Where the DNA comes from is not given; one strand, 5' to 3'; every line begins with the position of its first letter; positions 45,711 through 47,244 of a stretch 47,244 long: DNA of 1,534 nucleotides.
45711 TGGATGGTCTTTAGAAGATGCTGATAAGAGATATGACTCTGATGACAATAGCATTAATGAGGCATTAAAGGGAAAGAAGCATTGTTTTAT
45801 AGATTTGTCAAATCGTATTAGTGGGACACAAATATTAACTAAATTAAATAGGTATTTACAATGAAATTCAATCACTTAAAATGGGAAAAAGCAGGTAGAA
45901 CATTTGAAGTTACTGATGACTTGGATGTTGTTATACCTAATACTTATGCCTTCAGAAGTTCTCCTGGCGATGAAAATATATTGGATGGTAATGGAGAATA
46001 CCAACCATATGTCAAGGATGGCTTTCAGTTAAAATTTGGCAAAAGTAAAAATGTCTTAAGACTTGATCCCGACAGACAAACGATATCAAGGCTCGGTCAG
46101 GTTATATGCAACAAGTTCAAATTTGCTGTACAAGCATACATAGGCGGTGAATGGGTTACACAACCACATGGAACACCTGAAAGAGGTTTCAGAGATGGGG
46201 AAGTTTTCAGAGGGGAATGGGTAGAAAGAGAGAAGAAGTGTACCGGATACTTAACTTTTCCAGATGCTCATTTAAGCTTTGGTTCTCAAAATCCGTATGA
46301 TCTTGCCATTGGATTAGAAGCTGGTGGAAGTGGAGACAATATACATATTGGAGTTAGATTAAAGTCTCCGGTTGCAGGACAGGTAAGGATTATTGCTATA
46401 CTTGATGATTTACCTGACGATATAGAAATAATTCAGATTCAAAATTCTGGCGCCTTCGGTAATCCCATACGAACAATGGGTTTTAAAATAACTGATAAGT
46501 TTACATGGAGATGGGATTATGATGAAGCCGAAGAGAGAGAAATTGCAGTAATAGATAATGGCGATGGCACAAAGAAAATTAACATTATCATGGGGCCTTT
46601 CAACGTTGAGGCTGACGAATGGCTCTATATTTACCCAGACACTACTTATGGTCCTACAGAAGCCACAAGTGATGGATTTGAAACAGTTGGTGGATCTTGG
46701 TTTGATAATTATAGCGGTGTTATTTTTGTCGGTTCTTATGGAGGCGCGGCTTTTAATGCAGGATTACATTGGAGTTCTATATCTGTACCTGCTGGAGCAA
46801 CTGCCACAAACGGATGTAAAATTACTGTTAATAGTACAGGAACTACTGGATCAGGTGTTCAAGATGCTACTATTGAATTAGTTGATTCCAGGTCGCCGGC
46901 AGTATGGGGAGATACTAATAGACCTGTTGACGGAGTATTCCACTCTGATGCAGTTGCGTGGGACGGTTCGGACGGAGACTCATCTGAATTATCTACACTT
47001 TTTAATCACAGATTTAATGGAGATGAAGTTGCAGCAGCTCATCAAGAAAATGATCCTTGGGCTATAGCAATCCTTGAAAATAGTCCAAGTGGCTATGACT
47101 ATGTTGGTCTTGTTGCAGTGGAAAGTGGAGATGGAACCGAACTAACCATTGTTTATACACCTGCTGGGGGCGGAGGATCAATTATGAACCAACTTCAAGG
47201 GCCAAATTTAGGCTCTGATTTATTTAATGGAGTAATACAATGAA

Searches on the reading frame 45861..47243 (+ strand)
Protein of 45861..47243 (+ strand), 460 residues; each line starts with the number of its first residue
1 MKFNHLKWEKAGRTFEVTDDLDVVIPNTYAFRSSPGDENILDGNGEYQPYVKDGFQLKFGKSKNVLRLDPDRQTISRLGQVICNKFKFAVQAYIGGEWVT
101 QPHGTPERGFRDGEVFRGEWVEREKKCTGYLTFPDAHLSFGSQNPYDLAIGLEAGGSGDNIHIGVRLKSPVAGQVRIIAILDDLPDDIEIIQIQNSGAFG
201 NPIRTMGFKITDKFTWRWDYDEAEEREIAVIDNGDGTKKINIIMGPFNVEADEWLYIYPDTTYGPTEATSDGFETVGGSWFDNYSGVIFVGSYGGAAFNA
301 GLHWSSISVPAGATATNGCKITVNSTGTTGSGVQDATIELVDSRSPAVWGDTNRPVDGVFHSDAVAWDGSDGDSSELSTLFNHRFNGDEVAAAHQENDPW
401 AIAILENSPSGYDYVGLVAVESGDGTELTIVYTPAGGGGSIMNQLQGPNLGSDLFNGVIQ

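Call 16: find_encoding_contigs(protein=window:45861-47243:+, flank=10000, max_places=4)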
Protein window:45861-47243:+ (460 aa): 2 contigs read that carry it; 1 place shown.
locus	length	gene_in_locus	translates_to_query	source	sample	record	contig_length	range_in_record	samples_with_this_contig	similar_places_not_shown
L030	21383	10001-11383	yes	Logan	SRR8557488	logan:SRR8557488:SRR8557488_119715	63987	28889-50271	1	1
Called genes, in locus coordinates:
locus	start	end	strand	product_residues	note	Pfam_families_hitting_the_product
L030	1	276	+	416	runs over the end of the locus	-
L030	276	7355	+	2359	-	-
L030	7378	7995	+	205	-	-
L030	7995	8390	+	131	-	-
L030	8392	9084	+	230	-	-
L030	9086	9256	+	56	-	-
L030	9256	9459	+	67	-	-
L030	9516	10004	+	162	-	-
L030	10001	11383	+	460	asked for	-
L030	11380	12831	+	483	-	-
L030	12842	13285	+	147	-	-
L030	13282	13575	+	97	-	-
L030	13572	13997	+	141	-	PF00877:NLPC_P60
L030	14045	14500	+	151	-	PF11351:GTA_holin_3TM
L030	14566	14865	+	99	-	-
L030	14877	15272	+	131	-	-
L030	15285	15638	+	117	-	-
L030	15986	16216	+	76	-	-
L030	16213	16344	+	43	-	-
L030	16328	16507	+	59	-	-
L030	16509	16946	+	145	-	-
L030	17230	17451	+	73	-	-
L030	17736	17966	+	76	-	-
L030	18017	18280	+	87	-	-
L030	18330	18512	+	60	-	-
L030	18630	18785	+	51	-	-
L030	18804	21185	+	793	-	PF14890:Intein_splicing, PF13307:Helicase_C_2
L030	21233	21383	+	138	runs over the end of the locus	-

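Call 56: search_protein_families(library=phrogs, proteins=[L030:15986-16216:+, L030:16509-16946:+, L030:17230-17451:+, L030:17736-17966:+, L030:18017-18280:+], max_evalue=0.01)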
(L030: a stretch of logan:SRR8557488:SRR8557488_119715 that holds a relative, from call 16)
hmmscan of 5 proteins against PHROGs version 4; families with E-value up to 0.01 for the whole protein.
L030:15986-16216:+ (76 aa): 1 family
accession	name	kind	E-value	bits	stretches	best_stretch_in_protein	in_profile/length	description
phrog_12958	-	unknown function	0.0042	18.2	1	27-59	35-67/126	-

L030:16509-16946:+ (145 aa): 0 families

L030:17230-17451:+ (73 aa): 0 families

L030:17736-17966:+ (76 aa): 0 families

L030:18017-18280:+ (87 aa): 0 families

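Call 57: search_protein_families(library=pfam, proteins=[L030:15986-16216:+, L030:16509-16946:+, L030:17230-17451:+, L030:17736-17966:+, L030:18017-18280:+], max_evalue=0.05)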
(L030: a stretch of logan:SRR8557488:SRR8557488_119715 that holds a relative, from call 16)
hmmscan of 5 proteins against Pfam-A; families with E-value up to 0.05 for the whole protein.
L030:15986-16216:+ (76 aa): 0 families

L030:16509-16946:+ (145 aa): 1 family
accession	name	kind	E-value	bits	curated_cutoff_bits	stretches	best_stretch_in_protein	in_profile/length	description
PF23145.1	Zf_2nd_IFT121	-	0.023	14.8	25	1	68-102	1-31/45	IFT121, second zinc finger domain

L030:17230-17451:+ (73 aa): 0 families

L030:17736-17966:+ (76 aa): 0 families

L030:18017-18280:+ (87 aa): 0 families
